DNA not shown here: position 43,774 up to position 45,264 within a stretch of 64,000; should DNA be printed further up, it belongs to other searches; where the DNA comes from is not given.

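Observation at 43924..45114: Lipase_3 alpha/beta-hydrolase after clpV: candidate phospholipase effector without a cognate immunity gene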

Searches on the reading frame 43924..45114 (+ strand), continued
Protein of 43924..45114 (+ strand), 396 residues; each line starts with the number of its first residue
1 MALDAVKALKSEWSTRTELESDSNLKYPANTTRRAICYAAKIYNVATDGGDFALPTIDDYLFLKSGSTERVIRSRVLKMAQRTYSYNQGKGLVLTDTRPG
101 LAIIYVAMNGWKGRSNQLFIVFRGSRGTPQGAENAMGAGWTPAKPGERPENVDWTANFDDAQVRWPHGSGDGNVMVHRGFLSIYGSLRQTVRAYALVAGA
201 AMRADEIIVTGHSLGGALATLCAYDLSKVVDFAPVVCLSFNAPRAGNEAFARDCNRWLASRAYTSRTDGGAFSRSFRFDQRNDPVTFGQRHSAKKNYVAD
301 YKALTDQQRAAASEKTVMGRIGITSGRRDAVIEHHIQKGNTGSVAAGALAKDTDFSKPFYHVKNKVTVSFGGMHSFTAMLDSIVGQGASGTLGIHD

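Call 40: list_cluster_members(proteins=[window:43924-45111:+, window:41024-43786:+, window:45134-46720:-, window:46650-48281:-])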
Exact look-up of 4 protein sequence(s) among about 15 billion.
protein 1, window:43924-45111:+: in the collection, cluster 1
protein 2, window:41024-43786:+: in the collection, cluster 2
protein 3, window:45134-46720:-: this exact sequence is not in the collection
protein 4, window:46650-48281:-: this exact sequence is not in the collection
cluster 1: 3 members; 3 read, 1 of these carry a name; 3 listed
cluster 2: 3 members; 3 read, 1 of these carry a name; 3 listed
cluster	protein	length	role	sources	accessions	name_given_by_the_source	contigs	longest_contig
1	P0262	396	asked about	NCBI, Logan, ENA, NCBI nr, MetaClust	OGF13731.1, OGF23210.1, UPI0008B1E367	MAG: hypothetical protein A2W00_03655 [Candidatus Eisenbacteria bacterium RBG_16_71_46] | status=active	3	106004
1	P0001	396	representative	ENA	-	-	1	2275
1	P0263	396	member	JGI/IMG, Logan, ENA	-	-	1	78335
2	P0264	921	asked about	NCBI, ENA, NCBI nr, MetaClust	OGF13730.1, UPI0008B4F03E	MAG: ClpV1 family T6SS ATPase [Candidatus Eisenbacteria bacterium RBG_16_71_46] | status=active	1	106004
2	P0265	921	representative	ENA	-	-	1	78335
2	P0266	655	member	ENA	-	-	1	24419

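Call 41: find_related_loci(query=A1, collection=metagenome_contigs, flank=10000)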
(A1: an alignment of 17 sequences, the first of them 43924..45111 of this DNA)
Query A1 (396 aa) in metagenome_contigs; peptide patterns used: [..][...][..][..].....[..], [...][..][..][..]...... (x = any residue, [..] = any of these).
599 stretches matched a pattern (row limit reached: there are more); 323 encode a relative of the query (tblastn E <= 1e-3); the best 80 are kept; 80 distinct loci.
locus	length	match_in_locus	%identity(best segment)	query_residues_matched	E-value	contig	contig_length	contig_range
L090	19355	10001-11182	80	1-396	0e+0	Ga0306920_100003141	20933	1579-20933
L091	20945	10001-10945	31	12-294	8e-31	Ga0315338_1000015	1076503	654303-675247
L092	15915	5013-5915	30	23-332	7e-29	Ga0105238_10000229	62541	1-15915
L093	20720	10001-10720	35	27-261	2e-24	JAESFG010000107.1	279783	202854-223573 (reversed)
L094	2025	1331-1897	29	75-298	1e-20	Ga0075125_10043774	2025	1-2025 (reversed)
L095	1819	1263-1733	30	108-298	2e-20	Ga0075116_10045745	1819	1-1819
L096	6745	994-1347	36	115-256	9e-18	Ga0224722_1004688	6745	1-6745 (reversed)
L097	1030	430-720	39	153-251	4e-18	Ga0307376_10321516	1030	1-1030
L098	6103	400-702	40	153-256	3e-17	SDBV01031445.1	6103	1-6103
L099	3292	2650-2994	35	153-268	3e-17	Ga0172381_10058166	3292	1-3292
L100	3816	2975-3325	34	115-255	4e-16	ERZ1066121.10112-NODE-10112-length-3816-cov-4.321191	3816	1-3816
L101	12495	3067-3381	33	115-250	2e-15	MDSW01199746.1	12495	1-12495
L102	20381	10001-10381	34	152-291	2e-15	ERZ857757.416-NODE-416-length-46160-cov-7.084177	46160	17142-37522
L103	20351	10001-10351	35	115-255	2e-15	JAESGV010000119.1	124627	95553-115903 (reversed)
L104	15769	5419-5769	34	115-255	3e-15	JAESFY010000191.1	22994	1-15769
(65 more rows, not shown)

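Call 48: search_protein_families(library=padloc, proteins=[window:43924-45111:+], max_evalue=0.01)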
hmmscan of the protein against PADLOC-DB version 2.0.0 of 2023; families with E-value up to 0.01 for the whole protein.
window:43924-45111:+ (396 aa): 0 families

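Call 65: find_encoding_contigs(protein=P0015, flank=10000, max_places=3)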
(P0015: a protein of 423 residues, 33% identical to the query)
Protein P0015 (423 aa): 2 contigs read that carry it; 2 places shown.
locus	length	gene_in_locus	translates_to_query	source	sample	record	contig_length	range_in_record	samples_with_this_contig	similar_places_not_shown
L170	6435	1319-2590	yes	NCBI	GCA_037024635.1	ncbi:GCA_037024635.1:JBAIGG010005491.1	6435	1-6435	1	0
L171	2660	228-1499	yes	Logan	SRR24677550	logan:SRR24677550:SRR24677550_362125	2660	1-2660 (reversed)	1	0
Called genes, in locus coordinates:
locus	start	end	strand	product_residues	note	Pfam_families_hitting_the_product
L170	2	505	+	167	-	?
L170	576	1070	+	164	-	PF05638:T6SS_HCP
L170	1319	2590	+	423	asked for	PF01764:Lipase_3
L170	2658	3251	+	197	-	PF13302:Acetyltransf_3 (weak), PF00583:Acetyltransf_1, PF13673:Acetyltransf_10, PF13508:Acetyltransf_7, PF08445:FR47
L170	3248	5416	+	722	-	PF05954:Phage_GPD, PF04717:Phage_base_V, PF22178:Gp5_trimer_C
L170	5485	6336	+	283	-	PF22011:DUF6931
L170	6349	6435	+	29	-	?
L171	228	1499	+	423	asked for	PF01764:Lipase_3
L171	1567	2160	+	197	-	PF13302:Acetyltransf_3 (weak), PF00583:Acetyltransf_1, PF13673:Acetyltransf_10, PF13508:Acetyltransf_7, PF08445:FR47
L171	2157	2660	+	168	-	?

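Call 66: find_encoding_contigs(protein=P0019, flank=10000, max_places=3)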
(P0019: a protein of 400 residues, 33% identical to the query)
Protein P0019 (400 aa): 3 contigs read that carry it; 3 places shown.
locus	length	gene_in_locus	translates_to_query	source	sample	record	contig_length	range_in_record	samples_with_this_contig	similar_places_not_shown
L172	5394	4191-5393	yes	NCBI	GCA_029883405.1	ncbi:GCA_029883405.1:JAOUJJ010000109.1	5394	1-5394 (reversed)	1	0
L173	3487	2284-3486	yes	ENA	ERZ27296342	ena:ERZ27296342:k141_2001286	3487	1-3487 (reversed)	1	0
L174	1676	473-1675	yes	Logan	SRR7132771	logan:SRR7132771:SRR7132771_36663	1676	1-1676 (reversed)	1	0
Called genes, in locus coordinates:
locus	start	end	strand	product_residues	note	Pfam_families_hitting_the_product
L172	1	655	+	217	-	PF01975:SurE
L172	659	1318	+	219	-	PF01135:PCMT, PF13847:Methyltransf_31 (weak), PF13649:Methyltransf_25 (weak)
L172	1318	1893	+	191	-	PF09335:VTT_dom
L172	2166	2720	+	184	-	PF01551:Peptidase_M23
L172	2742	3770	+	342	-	PF00140:Sigma70_r1_2, PF04542:Sigma70_r2, PF04539:Sigma70_r3, PF04545:Sigma70_r4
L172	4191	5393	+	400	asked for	PF01764:Lipase_3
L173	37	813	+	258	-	PF01476:LysM, PF01551:Peptidase_M23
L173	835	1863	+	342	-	PF00140:Sigma70_r1_2, PF04542:Sigma70_r2, PF04539:Sigma70_r3, PF04545:Sigma70_r4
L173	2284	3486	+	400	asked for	PF01764:Lipase_3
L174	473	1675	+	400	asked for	PF01764:Lipase_3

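Call 67: find_encoding_contigs(protein=P0002, flank=10000, max_places=3)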
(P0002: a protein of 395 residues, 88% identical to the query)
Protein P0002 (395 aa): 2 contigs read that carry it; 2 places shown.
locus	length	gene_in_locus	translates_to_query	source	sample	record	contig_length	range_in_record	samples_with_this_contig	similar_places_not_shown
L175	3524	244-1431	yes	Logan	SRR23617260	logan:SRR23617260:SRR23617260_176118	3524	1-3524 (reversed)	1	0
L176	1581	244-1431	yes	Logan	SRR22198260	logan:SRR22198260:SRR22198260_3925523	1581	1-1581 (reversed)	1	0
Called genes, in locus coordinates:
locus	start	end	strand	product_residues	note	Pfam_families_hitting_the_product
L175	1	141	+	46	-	?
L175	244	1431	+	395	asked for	PF01764:Lipase_3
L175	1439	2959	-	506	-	PF13424:TPR_12, PF13432:TPR_16, PF13424:TPR_12, PF14559:TPR_19, PF13489:Methyltransf_23, PF08241:Methyltransf_11, PF08242:Methyltransf_12, PF13649:Methyltransf_25, +26 more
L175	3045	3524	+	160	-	?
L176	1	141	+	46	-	?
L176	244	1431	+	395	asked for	PF01764:Lipase_3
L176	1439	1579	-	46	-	?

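Call 68: find_encoding_contigs(protein=P0009, flank=10000, max_places=3)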
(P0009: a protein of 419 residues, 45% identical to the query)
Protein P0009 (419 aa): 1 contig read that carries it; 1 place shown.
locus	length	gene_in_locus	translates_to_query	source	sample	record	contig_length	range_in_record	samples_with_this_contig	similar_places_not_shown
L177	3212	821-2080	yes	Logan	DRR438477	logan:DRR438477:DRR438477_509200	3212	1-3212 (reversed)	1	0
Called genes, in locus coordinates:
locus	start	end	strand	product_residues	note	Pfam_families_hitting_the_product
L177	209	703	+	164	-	PF05638:T6SS_HCP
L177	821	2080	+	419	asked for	PF01764:Lipase_3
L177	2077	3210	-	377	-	?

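Call 70: search_protein_families(library=pfam, proteins=[L177:2077-3210:-, L170:2658-3248:+, L170:5485-6333:+, L088:1779-2303:+, L088:2303-3178:-, L003:10500-11642:+], max_evalue=0.001)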
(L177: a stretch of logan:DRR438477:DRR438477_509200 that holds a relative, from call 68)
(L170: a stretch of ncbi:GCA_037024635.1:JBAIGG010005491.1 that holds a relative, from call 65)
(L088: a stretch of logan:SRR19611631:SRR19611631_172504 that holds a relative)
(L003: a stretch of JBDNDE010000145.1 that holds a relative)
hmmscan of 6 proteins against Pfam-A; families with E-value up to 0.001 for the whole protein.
L177:2077-3210:- (377 aa): 1 family
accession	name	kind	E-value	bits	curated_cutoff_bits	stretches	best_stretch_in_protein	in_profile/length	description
PF02321.23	OEP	-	1.6e-18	67.7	22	1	124-317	2-179/187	Outer membrane efflux protein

L170:2658-3248:+ (197 aa): 5 families
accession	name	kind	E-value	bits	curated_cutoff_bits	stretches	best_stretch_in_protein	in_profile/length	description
PF00583.31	Acetyltransf_1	-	4e-16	59.8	20.7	1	44-142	22-116/116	Acetyltransferase (GNAT) family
PF13508.13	Acetyltransf_7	-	6.3e-14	52.6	27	1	59-143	6-83/84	Acetyltransferase (GNAT) domain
PF08445.16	FR47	-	2.3e-08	34.4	22.1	1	86-145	22-80/86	FR47-like protein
PF13673.13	Acetyltransf_10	-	3.7e-08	33.8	23.6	1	45-144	20-109/128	Acetyltransferase (GNAT) domain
PF13302.13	Acetyltransf_3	-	1.8e-06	29.1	25.4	1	3-143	4-138/138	Acetyltransferase (GNAT) domain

L170:5485-6333:+ (283 aa): 1 family
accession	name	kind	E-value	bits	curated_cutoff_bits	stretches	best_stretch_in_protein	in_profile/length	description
PF22011.2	DUF6931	-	3.8e-50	170.2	27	1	120-265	1-145/145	Family of unknown function (DUF6931)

L088:1779-2303:+ (175 aa): 1 family
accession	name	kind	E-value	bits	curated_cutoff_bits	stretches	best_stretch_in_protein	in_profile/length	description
PF00403.32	HMA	-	5e-12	46.5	24.8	2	120-170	9-62/62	Heavy-metal-associated domain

L088:2303-3178:- (291 aa): 0 families

L003:10500-11642:+ (381 aa): 2 families
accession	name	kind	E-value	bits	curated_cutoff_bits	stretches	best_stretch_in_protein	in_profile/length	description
PF07478.18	Dala_Dala_lig_C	-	9.9e-29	100.7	24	1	152-360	1-203/204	D-ala D-ala ligase C-terminus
PF13535.11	ATP-grasp_4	-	1.2e-08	35.2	27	1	177-233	2-68/160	ATP-grasp domain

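Call 84: predict_structure(alignment_id=A2)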
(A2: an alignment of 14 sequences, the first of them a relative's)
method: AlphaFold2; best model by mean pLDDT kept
length: 377 residues; sequences in the alignment: 14
mean_pLDDT: 85.2   pTM: 0.87
mean pLDDT of the five models: 85.2, 84.0, 83.7, 83.4, 81.8
residues with pLDDT >= 90: 178; 70-90: 149; 50-70: 50; < 50: 0
segments of 3 or more residues with pLDDT < 50: none
pLDDT, mean of each block of 10 residues (from residue 1): 86 72 87 82 82 95 94 91 93 89 90 90 89 73 92 81 86 79 87 92 95 97 96 94 97 96 84 94 85 93 75 62 59 58 68 87 77 91
secondary structure, 60 per line:
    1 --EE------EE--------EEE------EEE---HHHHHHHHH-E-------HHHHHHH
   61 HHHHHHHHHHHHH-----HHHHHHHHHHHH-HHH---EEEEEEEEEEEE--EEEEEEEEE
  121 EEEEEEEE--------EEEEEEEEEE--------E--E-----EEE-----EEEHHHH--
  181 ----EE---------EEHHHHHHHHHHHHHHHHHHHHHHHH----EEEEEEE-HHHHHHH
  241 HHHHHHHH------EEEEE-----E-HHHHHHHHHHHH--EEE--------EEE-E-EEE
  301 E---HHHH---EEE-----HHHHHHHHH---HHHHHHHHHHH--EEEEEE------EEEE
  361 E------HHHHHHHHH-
elements in order: E21-23 E30-32 H36-44 H54-73 H79-90 E98-109 E112-128 E137-146 E164-166 E172-174 H175-178 H198-221 E226-232 H234-248 E255-259 H267-278 E281-283 E292-294 E298-301 H305-308 E312-314 H320-328 H332-342 E345-350 E357-361 H368-376
